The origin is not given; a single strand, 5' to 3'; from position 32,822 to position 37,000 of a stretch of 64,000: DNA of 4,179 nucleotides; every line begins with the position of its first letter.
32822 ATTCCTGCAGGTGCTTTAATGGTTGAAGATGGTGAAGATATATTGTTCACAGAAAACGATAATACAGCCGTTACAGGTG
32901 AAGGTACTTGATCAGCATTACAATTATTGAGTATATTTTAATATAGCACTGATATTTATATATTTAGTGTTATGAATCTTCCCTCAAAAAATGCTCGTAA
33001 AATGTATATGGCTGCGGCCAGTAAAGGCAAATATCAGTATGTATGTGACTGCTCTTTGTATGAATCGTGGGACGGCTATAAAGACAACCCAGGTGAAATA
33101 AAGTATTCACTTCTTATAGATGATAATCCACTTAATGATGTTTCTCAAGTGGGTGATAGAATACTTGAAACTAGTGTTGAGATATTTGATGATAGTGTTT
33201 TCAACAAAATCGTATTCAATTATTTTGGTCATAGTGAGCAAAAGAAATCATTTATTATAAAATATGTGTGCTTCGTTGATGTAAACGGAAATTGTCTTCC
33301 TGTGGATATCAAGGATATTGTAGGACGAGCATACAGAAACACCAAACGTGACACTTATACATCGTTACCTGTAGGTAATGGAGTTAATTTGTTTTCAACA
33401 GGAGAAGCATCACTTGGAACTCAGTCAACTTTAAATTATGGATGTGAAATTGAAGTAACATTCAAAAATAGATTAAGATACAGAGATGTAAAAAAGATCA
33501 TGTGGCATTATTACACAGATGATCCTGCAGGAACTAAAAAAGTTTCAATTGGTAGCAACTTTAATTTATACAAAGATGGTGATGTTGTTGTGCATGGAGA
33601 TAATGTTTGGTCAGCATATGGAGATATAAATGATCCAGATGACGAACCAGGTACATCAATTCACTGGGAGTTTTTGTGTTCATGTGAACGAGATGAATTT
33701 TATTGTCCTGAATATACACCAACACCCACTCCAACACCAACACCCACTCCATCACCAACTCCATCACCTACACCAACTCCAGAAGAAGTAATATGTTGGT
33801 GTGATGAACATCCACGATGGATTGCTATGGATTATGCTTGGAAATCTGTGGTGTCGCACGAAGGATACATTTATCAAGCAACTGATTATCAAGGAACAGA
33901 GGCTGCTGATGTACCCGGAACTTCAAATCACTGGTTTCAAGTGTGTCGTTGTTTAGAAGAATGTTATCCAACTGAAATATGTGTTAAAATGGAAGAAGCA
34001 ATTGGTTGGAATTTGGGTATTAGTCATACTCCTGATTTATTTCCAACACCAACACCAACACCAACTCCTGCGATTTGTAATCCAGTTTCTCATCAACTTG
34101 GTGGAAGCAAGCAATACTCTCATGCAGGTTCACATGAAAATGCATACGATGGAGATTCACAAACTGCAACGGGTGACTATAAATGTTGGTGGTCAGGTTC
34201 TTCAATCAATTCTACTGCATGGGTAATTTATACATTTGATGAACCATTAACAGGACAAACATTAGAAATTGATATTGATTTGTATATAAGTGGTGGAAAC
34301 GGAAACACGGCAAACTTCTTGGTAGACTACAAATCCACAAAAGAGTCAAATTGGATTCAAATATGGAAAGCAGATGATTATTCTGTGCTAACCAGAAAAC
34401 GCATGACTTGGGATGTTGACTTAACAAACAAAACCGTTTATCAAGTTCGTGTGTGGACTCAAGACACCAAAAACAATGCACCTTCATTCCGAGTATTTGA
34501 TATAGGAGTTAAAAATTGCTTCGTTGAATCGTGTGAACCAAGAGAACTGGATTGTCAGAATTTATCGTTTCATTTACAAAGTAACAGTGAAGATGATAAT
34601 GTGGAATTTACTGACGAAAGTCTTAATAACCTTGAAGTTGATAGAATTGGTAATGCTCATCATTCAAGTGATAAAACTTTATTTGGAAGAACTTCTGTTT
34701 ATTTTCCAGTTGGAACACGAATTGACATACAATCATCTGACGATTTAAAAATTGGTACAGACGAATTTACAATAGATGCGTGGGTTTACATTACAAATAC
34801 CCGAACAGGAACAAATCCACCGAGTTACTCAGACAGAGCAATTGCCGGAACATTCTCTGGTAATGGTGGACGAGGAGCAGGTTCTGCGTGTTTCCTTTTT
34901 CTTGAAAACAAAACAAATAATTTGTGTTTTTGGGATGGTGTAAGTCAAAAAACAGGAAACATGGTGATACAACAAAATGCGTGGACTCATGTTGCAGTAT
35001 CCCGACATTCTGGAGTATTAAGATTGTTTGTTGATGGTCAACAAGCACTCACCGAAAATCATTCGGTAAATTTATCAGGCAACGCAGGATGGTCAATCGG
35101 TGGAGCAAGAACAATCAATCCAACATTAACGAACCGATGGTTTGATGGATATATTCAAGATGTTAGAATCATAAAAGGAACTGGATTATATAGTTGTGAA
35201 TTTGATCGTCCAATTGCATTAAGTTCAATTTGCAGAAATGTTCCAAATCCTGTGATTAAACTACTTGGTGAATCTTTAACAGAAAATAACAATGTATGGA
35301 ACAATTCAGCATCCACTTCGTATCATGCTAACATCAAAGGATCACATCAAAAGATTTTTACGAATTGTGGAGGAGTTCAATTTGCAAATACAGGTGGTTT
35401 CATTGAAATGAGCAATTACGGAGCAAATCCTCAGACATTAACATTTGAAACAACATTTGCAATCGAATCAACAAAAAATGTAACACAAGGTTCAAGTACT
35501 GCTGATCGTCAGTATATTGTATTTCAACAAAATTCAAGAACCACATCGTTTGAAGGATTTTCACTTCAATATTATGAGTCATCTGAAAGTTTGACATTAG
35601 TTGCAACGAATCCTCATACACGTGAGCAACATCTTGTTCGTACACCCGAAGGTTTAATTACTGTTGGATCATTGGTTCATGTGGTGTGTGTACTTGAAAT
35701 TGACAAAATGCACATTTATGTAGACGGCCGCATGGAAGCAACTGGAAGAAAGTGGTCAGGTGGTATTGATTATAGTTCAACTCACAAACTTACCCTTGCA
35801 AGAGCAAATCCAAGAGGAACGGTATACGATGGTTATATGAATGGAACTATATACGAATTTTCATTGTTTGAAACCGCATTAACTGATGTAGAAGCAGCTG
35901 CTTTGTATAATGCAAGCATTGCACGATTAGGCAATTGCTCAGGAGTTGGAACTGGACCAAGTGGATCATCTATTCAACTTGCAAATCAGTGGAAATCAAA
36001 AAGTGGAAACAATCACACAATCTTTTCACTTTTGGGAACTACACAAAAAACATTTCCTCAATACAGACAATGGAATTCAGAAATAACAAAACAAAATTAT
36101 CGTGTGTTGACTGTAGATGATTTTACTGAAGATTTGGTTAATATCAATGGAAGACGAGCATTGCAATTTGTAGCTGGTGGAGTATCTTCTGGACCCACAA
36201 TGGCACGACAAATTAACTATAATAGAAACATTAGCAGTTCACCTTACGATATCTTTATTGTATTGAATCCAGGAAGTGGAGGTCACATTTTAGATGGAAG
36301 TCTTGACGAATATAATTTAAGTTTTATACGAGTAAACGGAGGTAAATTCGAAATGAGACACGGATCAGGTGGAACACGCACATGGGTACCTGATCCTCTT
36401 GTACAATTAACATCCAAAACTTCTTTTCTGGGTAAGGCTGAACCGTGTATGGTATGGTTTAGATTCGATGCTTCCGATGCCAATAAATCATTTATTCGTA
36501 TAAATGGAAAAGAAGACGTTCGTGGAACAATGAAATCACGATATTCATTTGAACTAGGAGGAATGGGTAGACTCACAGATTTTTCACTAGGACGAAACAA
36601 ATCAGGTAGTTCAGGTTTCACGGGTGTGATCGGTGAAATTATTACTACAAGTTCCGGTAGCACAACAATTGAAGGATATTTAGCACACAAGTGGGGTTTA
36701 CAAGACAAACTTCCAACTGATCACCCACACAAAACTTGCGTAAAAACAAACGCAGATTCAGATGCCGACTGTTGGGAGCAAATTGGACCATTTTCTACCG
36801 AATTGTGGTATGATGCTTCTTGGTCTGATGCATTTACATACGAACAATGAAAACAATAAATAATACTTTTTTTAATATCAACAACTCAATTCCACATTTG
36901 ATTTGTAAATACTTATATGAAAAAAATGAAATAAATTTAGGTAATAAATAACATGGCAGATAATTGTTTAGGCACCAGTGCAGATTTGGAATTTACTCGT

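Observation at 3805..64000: Candidate new system: a cellulosome-like, plug-and-socket modular protein array in a probable phage genome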

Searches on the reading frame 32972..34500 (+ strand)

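Call 76: search_protein_families(library=pfam, proteins=[window:32972-34500:+], max_evalue=10)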
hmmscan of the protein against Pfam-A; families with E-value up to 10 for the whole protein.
window:32972-34500:+ (509 aa): 5 families
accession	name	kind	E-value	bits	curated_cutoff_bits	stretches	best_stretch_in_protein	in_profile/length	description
PF00754.31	F5_F8_type_C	-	0.024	15.2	28.2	1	379-502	5-118/127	F5/8 type C domain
PF25059.1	FN3_DSCAM-DSCAML_C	-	0.059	14.1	39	1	445-497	19-65/89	DSCAM/DSCAML C-terminal Fn3-like domain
PF12999.12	PRKCSH-like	-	0.086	13.1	34.9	1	197-246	38-80/176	Glucosidase II beta subunit-like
PF18711.7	TxDE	-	0.16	12.6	25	1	55-96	9-50/55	Toxoflavin-degrading enzyme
PF05887.16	Trypan_PARP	-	0.44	11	100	1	220-271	57-108/134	Procyclic acidic repetitive protein (PARP)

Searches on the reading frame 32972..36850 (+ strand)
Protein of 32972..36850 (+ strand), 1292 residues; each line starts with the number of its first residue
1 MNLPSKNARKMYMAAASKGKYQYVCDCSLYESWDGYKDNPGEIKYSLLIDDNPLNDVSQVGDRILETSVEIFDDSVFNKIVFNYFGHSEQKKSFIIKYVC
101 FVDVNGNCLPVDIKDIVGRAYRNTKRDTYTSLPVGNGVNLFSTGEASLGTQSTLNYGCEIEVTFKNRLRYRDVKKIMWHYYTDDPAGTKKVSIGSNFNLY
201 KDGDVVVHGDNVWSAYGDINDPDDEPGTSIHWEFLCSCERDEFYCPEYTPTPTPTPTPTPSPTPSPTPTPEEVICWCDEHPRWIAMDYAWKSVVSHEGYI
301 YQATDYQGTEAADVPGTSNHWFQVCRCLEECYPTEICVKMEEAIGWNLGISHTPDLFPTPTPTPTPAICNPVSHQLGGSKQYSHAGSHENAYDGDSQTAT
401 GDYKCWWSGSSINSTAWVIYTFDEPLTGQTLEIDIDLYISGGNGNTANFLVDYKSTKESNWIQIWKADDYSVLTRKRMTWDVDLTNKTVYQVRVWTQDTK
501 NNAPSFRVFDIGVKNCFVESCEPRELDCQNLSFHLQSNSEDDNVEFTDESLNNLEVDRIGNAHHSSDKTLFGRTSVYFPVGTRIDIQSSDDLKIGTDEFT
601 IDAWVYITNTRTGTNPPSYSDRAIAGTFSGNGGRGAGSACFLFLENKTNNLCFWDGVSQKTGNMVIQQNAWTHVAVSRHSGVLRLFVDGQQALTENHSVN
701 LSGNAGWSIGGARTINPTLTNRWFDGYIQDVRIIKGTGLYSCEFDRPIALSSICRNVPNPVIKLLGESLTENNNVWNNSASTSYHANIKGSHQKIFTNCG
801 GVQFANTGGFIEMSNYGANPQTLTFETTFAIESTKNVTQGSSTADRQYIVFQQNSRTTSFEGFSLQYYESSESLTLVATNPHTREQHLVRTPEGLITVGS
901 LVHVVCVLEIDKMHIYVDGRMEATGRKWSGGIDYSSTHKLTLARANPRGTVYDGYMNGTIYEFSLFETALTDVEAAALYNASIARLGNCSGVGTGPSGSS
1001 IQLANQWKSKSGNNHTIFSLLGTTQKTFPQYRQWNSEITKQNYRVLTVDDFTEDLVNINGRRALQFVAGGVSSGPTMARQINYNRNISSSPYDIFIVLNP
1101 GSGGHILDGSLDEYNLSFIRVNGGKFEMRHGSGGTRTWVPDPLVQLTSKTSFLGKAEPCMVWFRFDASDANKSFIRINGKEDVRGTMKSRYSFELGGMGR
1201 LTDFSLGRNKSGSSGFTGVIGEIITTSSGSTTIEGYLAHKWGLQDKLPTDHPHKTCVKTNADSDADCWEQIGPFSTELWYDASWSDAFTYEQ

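Call 6: search_protein_families(library=pfam, proteins=[window:32972-36850:+], max_evalue=0.01)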
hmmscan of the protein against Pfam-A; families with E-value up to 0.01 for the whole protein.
window:32972-36850:+ (1292 aa): 2 families
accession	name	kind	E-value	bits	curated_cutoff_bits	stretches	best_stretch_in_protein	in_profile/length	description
PF13385.13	Laminin_G_3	-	2.2e-25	90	27.6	2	587-734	8-141/151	Concanavalin A-like lectin/glucanases superfamily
PF02210.31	Laminin_G_2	-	0.00016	22.6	22.9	1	663-733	47-123/126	Laminin G domain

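Call 106: search_protein_families(library=phrogs, proteins=[window:32972-36850:+], max_evalue=0.001)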
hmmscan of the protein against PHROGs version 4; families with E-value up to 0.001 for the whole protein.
window:32972-36850:+ (1292 aa): 6 families
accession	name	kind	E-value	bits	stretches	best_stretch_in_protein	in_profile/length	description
phrog_3545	-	unknown function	3.3e-24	86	1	541-747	759-972/1115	-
phrog_24074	-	unknown function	8.5e-23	81.5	1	499-750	383-622/892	-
phrog_38322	-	unknown function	8.5e-14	52.3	1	578-748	336-500/506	-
phrog_13163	-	tail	4.2e-13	49.1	1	554-746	533-712/976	baseplate wedge subunit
phrog_701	-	head and packaging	3.7e-12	43.8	1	559-735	4046-4207/6136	virion structural protein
phrog_37978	-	unknown function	3e-05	24.1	0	865-981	245-361/564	-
